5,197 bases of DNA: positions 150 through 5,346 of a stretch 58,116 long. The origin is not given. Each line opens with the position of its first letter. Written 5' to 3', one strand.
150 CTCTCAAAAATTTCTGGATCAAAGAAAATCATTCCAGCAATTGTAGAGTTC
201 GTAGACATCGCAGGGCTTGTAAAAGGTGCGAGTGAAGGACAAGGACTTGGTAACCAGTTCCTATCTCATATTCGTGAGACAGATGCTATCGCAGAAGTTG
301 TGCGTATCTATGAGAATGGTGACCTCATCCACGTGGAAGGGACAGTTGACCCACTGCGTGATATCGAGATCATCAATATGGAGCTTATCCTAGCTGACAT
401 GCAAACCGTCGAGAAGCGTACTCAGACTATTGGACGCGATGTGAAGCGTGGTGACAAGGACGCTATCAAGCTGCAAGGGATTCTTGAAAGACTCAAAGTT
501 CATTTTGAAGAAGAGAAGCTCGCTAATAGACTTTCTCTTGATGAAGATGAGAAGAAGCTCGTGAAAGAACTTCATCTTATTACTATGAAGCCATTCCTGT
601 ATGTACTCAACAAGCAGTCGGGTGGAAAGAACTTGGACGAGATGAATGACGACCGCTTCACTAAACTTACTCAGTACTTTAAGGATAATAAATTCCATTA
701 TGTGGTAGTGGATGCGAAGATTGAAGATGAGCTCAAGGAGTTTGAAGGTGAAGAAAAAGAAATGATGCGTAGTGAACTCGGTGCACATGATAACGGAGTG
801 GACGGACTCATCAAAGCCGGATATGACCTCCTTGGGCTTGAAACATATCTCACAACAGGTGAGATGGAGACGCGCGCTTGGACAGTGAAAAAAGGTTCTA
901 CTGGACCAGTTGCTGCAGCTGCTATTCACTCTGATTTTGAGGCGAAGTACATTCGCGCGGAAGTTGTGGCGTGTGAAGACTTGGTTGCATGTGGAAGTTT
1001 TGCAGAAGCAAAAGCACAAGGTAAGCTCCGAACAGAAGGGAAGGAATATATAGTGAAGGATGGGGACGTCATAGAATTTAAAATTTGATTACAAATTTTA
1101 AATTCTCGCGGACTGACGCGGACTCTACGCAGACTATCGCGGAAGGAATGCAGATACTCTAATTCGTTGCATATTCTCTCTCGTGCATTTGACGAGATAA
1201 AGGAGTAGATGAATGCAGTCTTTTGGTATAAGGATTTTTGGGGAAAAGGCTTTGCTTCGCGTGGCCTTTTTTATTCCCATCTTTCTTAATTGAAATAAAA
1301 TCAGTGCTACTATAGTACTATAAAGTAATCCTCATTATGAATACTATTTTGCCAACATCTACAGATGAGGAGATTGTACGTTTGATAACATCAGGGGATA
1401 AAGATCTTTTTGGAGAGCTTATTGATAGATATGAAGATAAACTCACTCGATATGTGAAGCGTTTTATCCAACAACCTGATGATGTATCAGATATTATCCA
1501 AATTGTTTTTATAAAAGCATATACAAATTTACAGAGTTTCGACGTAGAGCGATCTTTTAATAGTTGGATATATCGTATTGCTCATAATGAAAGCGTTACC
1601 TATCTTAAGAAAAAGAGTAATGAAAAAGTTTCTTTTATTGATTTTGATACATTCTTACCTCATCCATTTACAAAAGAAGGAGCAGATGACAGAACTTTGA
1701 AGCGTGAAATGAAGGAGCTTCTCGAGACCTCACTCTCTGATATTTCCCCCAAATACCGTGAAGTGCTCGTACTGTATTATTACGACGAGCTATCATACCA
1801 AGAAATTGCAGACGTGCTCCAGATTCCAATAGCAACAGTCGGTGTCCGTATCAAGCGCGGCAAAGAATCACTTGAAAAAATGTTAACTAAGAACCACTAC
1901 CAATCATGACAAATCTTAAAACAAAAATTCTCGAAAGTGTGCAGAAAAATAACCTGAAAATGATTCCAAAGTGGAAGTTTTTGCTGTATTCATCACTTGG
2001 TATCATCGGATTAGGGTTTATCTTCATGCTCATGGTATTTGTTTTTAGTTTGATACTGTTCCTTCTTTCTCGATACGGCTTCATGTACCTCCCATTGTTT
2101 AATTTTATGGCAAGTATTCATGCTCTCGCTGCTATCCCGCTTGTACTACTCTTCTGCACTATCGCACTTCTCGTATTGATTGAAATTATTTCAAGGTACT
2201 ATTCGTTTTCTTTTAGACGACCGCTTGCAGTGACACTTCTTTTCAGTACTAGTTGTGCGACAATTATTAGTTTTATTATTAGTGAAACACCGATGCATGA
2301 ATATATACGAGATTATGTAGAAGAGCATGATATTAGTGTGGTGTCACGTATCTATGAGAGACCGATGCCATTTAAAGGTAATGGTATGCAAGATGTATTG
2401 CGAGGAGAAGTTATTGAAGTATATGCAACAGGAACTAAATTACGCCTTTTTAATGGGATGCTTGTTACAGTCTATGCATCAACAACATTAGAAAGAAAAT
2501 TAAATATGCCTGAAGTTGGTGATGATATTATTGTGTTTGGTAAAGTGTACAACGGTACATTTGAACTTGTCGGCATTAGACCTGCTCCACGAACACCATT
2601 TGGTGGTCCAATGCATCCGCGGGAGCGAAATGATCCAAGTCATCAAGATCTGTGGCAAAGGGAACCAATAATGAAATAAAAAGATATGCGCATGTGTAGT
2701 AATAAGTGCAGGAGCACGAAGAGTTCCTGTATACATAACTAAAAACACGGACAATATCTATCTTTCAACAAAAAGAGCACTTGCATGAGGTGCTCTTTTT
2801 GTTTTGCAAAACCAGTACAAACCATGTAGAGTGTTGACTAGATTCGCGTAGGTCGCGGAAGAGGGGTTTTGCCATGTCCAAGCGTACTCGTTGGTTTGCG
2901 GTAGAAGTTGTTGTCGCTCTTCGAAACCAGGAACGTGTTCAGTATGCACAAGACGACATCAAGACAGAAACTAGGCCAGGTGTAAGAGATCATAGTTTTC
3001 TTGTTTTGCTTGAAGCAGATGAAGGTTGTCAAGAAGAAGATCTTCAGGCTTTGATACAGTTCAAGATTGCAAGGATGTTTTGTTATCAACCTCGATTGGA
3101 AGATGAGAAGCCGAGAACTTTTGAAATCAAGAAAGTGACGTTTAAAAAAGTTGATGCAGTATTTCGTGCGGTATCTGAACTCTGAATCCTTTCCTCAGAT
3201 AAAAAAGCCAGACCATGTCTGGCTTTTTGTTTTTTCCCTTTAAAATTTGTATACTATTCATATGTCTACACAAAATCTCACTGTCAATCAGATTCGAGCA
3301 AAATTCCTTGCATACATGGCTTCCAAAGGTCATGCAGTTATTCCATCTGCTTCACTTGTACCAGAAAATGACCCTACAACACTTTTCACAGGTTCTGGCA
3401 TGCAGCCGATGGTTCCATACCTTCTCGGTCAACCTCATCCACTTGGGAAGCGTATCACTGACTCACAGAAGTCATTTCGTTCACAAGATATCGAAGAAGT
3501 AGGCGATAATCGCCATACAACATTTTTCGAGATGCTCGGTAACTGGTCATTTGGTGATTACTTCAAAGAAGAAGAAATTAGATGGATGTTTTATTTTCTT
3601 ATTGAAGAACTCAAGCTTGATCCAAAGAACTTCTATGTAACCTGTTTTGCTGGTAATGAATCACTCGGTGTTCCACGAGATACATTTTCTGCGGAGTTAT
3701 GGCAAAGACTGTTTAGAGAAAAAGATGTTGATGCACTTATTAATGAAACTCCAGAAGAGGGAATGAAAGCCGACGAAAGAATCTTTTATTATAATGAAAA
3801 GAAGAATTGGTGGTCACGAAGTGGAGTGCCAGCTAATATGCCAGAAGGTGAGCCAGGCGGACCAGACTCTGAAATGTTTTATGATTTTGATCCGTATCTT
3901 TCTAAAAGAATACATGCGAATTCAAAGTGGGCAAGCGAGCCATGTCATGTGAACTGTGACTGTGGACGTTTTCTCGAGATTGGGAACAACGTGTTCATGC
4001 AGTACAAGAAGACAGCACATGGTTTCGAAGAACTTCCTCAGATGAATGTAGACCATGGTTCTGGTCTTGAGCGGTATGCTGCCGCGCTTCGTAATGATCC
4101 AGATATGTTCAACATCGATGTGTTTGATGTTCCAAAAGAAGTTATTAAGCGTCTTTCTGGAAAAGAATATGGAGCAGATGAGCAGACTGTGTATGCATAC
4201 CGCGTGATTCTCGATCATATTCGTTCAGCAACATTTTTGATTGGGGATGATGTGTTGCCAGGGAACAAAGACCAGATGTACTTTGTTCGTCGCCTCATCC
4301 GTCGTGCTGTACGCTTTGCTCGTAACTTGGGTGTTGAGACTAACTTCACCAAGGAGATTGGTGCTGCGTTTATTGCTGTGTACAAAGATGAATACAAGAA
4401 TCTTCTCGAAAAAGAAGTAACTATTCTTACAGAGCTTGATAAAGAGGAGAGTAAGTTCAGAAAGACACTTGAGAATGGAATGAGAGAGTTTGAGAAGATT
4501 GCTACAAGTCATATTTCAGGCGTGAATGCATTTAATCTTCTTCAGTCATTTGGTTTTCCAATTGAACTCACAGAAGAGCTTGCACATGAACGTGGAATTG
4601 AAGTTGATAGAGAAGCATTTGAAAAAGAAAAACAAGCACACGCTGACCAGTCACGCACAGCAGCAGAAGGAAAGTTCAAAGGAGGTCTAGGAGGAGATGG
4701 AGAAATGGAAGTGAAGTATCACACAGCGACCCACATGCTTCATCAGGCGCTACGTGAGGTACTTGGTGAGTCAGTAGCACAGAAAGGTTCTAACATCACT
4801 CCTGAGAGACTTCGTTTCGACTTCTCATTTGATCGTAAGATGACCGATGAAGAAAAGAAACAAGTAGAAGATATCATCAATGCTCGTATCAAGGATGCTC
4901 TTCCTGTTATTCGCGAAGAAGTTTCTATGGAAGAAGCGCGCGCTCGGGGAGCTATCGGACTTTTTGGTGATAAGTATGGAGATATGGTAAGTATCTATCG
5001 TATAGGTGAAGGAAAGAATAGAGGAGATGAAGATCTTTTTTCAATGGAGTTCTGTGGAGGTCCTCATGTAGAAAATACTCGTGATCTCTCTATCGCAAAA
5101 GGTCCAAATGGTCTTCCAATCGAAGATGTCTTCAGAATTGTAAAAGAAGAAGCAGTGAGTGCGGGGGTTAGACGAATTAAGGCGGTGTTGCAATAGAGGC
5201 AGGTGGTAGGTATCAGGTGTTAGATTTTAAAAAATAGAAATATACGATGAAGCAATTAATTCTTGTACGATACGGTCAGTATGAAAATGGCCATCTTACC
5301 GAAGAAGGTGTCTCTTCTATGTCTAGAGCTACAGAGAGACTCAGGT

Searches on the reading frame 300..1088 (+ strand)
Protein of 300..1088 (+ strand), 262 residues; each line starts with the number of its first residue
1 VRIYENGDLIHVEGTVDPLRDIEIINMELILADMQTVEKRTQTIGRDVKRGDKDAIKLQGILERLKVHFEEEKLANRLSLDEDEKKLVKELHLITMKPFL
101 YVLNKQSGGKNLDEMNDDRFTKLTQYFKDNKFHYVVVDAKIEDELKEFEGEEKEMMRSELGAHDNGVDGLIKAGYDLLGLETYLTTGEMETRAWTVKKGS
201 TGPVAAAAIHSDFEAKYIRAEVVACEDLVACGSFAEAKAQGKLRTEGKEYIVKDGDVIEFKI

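Call 35: search_protein_families(library=pfam, proteins=[window:300-1088:+], max_evalue=0.001)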
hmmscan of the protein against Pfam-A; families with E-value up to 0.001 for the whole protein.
window:300-1088:+ (262 aa): 1 family
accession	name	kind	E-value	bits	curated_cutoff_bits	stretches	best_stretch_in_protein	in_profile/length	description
PF06071.19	YchF-GTPase_C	-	8e-33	112.9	27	1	180-262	1-83/84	Protein of unknown function (DUF933)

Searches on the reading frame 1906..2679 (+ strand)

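Call 35: search_protein_families(library=pfam, proteins=[window:1906-2679:+], max_evalue=0.001)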
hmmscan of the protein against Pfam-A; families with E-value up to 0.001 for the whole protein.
window:1906-2679:+ (257 aa): 1 family
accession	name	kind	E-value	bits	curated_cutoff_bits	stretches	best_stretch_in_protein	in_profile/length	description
PF13567.11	DUF4131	-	3.5e-05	24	31.6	1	77-215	12-131/165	Domain of unknown function (DUF4131)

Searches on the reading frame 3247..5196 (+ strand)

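Call 35: search_protein_families(library=pfam, proteins=[window:3247-5196:+], max_evalue=0.001)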
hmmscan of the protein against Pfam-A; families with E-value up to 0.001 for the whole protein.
window:3247-5196:+ (649 aa): 2 families
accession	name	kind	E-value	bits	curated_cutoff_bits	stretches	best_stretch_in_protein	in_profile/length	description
PF01411.24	tRNA-synt_2c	-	5.3e-114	382.2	30.3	1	15-477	1-436/552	tRNA synthetases class II (A)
PF07973.19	tRNA_SAD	-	8.9e-11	42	24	1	581-614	1-25/44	Threonyl and Alanyl tRNA synthetase second additional domain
